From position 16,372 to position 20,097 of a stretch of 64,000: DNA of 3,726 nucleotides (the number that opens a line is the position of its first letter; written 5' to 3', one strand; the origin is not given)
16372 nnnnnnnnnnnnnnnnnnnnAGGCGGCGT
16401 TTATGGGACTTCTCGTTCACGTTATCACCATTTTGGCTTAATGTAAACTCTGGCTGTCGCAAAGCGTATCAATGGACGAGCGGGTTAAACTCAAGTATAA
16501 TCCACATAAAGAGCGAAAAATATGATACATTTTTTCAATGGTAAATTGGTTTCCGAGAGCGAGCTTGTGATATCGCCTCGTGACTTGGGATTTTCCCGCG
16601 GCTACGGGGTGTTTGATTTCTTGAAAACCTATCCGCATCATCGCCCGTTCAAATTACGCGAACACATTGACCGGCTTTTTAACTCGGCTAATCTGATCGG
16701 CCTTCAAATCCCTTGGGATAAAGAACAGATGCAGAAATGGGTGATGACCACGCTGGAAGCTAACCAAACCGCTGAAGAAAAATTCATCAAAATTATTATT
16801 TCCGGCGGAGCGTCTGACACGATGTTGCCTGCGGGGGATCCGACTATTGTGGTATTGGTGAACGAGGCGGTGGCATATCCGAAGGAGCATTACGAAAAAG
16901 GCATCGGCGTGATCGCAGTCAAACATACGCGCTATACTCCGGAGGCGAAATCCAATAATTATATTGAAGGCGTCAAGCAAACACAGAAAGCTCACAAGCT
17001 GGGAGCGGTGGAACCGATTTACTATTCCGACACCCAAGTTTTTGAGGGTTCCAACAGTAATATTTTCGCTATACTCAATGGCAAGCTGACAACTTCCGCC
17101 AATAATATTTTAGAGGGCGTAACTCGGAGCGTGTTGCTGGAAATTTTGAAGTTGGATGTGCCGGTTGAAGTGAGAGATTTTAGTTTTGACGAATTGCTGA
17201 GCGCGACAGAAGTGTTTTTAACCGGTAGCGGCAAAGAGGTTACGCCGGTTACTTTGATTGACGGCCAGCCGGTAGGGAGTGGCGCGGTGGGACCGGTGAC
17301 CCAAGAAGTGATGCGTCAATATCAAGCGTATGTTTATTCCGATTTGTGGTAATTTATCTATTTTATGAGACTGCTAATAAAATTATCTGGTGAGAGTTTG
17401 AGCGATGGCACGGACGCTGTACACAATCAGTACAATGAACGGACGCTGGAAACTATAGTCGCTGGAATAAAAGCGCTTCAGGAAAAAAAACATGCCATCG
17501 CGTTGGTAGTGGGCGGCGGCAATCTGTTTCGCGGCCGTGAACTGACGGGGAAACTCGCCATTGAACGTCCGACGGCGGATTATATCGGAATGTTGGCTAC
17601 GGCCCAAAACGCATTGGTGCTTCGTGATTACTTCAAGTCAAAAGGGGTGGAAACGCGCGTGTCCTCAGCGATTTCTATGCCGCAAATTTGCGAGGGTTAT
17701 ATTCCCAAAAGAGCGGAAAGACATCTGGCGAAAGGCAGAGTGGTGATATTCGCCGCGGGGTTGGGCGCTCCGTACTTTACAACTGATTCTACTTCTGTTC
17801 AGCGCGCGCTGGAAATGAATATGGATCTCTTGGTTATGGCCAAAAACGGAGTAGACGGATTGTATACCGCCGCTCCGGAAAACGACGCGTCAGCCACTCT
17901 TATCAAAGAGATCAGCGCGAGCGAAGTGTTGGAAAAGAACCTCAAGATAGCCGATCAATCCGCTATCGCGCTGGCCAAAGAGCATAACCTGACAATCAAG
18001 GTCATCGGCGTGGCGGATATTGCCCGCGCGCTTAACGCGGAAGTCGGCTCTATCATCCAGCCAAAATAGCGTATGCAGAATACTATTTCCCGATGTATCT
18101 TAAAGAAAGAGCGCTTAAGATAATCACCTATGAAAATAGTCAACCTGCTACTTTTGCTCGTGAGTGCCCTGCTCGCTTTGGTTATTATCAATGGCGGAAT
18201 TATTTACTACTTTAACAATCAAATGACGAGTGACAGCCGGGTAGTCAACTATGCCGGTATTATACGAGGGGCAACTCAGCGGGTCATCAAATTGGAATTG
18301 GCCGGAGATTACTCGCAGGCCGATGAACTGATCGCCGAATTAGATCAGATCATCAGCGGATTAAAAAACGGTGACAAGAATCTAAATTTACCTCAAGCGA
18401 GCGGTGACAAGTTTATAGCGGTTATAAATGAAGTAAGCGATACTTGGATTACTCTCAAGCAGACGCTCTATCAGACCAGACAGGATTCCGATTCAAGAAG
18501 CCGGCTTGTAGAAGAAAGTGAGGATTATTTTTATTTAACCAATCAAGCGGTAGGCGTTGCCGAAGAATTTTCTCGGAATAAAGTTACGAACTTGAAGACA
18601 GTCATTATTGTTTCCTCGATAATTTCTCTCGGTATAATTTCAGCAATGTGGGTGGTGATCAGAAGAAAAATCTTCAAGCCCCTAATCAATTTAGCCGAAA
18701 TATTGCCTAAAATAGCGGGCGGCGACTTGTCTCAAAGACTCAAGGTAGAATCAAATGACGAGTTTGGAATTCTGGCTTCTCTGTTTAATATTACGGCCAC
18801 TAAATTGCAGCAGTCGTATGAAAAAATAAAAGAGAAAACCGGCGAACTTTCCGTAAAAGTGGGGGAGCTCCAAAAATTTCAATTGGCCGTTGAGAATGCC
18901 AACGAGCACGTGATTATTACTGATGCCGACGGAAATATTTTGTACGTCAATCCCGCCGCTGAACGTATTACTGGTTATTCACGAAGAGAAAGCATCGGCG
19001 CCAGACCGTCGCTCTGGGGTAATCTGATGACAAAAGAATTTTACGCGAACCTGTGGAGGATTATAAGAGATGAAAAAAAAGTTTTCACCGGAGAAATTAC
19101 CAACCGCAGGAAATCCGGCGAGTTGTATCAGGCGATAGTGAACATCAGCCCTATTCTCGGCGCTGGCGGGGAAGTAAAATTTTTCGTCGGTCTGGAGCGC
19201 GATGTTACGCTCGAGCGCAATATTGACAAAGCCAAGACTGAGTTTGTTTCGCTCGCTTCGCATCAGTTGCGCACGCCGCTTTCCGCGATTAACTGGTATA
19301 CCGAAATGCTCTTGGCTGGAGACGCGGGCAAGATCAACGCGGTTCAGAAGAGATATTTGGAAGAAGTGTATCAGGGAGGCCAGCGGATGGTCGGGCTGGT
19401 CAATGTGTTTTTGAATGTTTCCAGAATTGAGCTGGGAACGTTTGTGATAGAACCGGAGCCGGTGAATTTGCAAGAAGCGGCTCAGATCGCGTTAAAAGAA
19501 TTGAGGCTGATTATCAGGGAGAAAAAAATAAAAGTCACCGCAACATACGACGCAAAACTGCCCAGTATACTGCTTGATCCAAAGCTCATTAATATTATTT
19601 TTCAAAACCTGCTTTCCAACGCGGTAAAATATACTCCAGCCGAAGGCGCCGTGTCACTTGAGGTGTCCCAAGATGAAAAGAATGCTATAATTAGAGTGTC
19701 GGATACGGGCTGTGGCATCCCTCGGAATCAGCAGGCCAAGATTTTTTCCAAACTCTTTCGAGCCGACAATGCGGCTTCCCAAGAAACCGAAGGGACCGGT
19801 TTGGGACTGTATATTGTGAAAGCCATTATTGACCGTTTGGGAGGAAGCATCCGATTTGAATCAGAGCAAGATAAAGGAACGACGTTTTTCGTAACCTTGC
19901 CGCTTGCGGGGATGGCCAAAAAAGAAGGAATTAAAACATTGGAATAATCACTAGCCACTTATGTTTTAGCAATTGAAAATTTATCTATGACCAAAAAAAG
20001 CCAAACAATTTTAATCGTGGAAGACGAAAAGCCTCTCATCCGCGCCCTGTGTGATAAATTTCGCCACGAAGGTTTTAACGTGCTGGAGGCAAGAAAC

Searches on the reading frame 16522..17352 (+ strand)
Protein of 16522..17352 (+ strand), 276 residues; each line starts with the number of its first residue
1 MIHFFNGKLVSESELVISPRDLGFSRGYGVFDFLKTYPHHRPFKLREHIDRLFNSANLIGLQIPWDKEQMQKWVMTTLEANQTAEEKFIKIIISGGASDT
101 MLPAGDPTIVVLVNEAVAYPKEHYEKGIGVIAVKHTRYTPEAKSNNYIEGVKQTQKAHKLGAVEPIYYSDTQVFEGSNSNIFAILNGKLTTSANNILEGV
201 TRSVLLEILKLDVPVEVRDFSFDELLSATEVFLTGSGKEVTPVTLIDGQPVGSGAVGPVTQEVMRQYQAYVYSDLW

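Call 7: search_protein_families(library=pfam, proteins=[window:16522-17352:+], max_evalue=0.001)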
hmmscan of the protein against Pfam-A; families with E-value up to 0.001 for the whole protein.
window:16522-17352:+ (276 aa): 1 family
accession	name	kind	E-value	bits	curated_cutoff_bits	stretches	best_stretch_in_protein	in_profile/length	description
PF01063.24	Aminotran_4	-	5.4e-41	141.3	28.5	1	29-246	1-223/223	Amino-transferase class IV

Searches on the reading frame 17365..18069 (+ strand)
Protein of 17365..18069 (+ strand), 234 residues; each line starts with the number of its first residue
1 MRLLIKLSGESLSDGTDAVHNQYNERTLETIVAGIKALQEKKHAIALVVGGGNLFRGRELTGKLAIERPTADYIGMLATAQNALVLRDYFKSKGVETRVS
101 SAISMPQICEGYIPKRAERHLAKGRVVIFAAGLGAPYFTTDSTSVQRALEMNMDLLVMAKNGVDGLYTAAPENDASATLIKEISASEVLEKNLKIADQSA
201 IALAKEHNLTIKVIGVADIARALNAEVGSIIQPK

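Call 7: search_protein_families(library=pfam, proteins=[window:17365-18069:+], max_evalue=0.001)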
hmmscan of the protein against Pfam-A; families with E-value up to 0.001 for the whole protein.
window:17365-18069:+ (234 aa): 1 family
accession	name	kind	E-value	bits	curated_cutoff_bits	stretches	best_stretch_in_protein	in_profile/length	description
PF00696.33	AA_kinase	-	5e-27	95.6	24.9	1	1-214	1-233/234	Amino acid kinase family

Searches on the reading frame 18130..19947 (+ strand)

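Call 7: search_protein_families(library=pfam, proteins=[window:18130-19947:+], max_evalue=0.001)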
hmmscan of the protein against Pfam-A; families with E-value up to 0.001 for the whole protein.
window:18130-19947:+ (605 aa): 11 families
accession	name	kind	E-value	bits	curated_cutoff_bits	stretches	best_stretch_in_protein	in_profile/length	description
PF02518.31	HATPase_c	-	8.4e-30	103.9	26.4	1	483-593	2-110/111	Histidine kinase-, DNA gyrase B-, and HSP90-like ATPase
PF13426.13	PAS_9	-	1.8e-17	63.9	27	1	259-360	2-102/103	PAS domain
PF00989.32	PAS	-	7.1e-17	61.9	22.6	1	249-359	2-113/113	PAS fold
PF00512.31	HisKA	-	2.8e-14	53.4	26.9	1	368-435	1-65/66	His Kinase A (phospho-acceptor) domain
PF08448.16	PAS_4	-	1.7e-10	41.5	23.1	1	255-363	2-109/110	PAS fold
PF00672.30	HAMP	-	5.8e-09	36.6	25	1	177-228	2-53/53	HAMP domain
PF13188.13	PAS_8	-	3.2e-08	33.6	21.8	1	249-290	2-43/65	PAS domain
PF13675.11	PilJ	-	1.7e-07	31.8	26.6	1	28-116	2-98/114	Type IV pili methyl-accepting chemotaxis transducer N-term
PF08447.18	PAS_3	-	2.2e-06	28.3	25.6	1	270-354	1-87/89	PAS fold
PF14501.12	HATPase_c_5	-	6.8e-06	26.4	22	1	487-581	6-93/102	GHKL domain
PF13581.12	HATPase_c_2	-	0.00021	21.8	27.4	1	494-583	39-120/127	Histidine kinase-like ATPase domain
